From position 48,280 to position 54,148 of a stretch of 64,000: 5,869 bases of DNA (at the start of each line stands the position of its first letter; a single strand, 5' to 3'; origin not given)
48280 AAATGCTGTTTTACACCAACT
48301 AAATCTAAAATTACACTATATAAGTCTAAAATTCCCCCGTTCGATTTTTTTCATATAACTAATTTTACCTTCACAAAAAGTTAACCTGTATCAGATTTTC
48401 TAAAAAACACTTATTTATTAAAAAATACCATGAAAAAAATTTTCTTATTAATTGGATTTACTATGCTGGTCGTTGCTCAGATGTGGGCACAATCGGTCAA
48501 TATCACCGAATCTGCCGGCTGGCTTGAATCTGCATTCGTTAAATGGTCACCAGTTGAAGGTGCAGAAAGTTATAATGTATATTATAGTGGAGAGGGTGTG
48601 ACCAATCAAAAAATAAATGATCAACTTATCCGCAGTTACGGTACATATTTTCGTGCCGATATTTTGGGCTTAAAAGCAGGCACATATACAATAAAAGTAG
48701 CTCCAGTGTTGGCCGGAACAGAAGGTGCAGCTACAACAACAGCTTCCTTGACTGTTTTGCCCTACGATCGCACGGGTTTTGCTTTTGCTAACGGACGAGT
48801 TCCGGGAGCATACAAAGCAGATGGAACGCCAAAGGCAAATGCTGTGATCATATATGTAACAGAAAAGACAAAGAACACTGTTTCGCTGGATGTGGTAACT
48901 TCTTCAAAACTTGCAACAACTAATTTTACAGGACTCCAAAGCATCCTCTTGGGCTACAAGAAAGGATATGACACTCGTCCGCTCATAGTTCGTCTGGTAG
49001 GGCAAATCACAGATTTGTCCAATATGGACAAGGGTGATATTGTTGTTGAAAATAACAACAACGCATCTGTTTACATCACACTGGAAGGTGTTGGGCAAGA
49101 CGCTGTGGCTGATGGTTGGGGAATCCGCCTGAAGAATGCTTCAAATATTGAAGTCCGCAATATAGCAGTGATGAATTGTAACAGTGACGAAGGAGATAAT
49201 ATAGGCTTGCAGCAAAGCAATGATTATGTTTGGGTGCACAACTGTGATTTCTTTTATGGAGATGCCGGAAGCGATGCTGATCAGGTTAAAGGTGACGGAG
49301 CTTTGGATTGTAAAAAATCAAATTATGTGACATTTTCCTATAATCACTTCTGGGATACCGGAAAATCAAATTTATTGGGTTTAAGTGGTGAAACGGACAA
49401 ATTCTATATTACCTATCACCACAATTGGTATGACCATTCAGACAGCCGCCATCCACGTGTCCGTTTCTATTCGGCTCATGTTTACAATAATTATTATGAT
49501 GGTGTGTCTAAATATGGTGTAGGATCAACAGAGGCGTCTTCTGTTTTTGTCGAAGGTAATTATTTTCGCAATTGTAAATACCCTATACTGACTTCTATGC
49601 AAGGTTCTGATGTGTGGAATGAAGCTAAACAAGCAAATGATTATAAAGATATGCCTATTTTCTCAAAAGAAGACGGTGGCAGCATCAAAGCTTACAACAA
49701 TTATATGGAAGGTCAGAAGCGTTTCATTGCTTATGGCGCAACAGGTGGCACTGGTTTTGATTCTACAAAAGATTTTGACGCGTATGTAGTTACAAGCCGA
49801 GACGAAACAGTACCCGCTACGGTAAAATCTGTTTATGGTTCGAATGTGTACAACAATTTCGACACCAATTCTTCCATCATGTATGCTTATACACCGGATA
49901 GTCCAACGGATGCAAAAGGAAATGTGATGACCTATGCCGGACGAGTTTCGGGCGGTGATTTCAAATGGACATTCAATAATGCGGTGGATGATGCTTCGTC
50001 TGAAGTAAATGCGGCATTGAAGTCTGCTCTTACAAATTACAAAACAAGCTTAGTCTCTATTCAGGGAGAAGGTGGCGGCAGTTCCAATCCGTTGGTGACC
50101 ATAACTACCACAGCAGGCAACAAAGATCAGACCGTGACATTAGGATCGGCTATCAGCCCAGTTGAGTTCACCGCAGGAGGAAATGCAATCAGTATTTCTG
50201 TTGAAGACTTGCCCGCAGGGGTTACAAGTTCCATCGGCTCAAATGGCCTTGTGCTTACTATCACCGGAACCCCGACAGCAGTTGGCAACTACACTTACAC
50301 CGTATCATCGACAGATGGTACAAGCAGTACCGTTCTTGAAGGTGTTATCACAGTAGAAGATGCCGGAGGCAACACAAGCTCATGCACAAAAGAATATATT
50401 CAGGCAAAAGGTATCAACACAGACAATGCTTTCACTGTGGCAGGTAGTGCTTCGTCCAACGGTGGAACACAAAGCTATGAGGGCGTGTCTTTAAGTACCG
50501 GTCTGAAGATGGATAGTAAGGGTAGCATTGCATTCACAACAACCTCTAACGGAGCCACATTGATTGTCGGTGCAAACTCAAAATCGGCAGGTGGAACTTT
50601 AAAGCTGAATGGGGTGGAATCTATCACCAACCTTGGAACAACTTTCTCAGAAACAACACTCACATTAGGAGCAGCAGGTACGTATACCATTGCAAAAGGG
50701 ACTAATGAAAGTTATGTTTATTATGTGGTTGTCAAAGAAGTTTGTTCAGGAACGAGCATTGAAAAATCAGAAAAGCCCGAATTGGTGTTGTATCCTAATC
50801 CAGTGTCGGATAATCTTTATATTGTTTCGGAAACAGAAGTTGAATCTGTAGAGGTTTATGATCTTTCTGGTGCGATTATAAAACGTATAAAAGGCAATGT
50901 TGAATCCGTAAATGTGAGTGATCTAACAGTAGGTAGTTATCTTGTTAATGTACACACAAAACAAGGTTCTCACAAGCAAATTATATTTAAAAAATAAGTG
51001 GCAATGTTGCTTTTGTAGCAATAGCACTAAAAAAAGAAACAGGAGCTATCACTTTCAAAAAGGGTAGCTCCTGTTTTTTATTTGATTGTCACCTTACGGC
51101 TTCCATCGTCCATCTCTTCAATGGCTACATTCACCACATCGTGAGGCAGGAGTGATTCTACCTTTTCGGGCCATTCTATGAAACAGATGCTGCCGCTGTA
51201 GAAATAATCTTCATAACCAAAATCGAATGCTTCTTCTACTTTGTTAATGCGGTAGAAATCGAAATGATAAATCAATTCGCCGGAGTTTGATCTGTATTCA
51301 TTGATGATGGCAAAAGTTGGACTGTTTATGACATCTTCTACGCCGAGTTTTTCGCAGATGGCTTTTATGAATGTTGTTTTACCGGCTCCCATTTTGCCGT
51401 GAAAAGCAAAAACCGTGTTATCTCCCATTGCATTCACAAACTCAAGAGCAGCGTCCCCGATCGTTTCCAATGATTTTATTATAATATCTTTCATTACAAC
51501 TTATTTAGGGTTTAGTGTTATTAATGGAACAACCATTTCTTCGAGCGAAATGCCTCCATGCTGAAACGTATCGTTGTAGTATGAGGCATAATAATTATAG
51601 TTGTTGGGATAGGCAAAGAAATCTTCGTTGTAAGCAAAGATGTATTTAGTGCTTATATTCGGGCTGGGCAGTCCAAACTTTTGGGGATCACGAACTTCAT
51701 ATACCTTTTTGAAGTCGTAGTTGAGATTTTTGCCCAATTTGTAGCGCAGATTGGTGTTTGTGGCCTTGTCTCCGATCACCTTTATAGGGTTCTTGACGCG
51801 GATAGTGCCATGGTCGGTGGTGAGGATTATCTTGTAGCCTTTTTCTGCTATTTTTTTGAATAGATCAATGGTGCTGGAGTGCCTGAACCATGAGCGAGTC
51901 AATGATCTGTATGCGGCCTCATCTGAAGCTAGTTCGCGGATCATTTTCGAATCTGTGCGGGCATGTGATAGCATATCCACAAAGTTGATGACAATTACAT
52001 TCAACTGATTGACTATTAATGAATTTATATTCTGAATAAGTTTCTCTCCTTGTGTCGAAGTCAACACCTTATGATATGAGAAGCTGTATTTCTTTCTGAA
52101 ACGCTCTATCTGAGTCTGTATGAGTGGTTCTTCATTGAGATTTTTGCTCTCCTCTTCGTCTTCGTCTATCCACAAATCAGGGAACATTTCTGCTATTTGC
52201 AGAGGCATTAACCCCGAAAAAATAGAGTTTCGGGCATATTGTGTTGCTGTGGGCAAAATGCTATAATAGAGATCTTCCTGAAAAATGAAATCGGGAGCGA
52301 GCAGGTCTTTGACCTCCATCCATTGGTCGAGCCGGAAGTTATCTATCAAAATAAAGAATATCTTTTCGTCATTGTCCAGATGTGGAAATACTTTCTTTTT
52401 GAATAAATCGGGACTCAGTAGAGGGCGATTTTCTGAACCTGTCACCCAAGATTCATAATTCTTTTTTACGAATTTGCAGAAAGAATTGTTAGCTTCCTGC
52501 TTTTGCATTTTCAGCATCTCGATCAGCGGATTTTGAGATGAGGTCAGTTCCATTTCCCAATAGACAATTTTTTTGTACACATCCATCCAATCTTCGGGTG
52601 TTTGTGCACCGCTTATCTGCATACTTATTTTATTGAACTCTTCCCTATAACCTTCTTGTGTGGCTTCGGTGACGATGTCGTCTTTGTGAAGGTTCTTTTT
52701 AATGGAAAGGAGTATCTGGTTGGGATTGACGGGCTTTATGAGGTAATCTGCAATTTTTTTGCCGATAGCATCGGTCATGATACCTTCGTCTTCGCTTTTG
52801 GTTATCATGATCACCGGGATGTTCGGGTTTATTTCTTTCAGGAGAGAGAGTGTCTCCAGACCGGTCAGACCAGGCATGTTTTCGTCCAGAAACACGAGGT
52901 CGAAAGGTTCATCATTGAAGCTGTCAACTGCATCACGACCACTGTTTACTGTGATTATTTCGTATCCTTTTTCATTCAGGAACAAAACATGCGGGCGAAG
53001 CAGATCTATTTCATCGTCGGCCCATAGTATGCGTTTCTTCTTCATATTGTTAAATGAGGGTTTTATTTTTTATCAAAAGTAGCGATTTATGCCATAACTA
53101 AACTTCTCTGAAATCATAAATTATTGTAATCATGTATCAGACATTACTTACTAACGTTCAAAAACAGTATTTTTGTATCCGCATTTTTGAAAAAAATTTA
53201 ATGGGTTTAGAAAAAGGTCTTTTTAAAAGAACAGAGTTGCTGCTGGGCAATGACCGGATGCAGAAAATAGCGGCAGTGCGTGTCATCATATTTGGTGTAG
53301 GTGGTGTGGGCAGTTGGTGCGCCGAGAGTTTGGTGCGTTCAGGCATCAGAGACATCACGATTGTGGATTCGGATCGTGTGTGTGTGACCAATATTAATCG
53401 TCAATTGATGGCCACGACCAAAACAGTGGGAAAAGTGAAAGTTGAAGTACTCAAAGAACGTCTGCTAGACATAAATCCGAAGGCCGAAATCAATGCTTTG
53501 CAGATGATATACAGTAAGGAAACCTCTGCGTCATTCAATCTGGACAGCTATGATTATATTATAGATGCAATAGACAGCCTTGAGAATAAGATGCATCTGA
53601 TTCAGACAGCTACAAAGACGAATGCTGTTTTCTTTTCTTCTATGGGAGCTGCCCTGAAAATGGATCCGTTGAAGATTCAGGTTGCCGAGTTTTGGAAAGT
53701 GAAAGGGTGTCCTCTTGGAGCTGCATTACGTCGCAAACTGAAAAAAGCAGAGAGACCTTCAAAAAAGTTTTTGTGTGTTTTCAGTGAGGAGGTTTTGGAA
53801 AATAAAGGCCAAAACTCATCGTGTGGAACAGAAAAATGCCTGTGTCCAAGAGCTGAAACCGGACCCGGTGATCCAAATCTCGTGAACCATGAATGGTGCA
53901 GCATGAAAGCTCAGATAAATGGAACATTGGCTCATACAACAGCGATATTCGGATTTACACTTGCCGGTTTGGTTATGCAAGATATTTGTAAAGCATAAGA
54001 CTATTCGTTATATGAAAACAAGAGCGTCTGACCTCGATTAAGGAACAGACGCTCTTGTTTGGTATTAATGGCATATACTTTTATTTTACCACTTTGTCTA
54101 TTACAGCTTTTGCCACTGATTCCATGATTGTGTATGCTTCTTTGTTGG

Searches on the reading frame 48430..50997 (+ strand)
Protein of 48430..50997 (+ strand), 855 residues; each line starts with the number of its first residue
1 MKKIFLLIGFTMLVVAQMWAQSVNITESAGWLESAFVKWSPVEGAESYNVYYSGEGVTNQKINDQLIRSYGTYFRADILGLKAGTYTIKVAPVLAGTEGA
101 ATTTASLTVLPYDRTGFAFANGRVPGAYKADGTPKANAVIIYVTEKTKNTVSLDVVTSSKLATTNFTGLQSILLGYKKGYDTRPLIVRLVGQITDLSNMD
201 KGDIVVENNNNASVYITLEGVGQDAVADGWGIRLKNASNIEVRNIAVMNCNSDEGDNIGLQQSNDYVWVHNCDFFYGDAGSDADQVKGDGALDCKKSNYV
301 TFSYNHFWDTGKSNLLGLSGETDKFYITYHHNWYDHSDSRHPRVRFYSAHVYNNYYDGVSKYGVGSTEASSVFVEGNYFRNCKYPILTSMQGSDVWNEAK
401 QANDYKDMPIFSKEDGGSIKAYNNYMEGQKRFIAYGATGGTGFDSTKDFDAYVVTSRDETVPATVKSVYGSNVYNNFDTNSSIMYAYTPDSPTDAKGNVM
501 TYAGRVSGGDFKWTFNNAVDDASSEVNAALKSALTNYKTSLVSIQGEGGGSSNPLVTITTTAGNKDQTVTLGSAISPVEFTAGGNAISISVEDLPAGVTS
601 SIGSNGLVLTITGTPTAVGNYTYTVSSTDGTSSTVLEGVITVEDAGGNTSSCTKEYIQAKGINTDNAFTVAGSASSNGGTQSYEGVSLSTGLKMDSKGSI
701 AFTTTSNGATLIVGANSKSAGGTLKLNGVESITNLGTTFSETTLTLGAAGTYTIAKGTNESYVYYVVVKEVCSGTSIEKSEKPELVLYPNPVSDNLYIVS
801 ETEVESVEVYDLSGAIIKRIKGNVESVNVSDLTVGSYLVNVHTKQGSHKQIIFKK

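Call 12: search_protein_families(library=pfam, max_evalue=0.00001, proteins=[window:48430-50997:+])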
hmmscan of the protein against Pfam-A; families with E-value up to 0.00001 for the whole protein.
window:48430-50997:+ (855 aa): 3 families
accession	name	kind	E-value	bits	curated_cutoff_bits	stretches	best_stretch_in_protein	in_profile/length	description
PF00544.25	Pectate_lyase_4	-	9.3e-24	84.6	24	1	216-379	37-211/211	Pectate lyase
PF18283.7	CBM77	-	5.5e-14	52.9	25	1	660-765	10-107/108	Carbohydrate binding module 77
PF18962.6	Por_Secre_tail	-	1.2e-11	45.2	27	1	787-852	1-75/75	Secretion system C-terminal sorting domain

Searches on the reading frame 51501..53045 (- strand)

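Call 54: search_protein_families(library=pfam, max_evalue=0.00001, proteins=[window:51501-53045:-])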
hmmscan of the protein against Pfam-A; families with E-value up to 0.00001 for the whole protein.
window:51501-53045:- (514 aa): 2 families
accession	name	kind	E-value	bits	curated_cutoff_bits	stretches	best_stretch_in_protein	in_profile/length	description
PF08665.17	PglZ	-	8.7e-41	140.3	25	1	227-421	1-179/179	PglZ domain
PF00072.30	Response_reg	-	5e-23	81.8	30.2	1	6-115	1-110/111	Response regulator receiver domain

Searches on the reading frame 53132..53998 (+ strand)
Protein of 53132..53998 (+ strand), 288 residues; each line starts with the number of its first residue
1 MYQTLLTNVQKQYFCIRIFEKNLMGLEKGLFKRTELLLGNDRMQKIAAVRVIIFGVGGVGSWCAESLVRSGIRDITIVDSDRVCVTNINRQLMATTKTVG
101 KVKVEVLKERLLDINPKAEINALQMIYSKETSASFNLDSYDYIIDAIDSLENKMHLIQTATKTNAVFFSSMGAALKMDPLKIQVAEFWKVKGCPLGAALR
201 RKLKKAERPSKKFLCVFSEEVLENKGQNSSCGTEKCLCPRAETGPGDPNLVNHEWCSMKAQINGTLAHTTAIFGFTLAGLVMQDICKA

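Call 54: search_protein_families(library=pfam, max_evalue=0.00001, proteins=[window:53132-53998:+])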
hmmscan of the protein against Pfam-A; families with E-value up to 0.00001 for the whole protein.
window:53132-53998:+ (288 aa): 1 family
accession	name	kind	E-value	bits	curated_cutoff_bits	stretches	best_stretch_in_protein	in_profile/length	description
PF00899.27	ThiF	-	6.6e-38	130.6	28.1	1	37-281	9-198/238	ThiF family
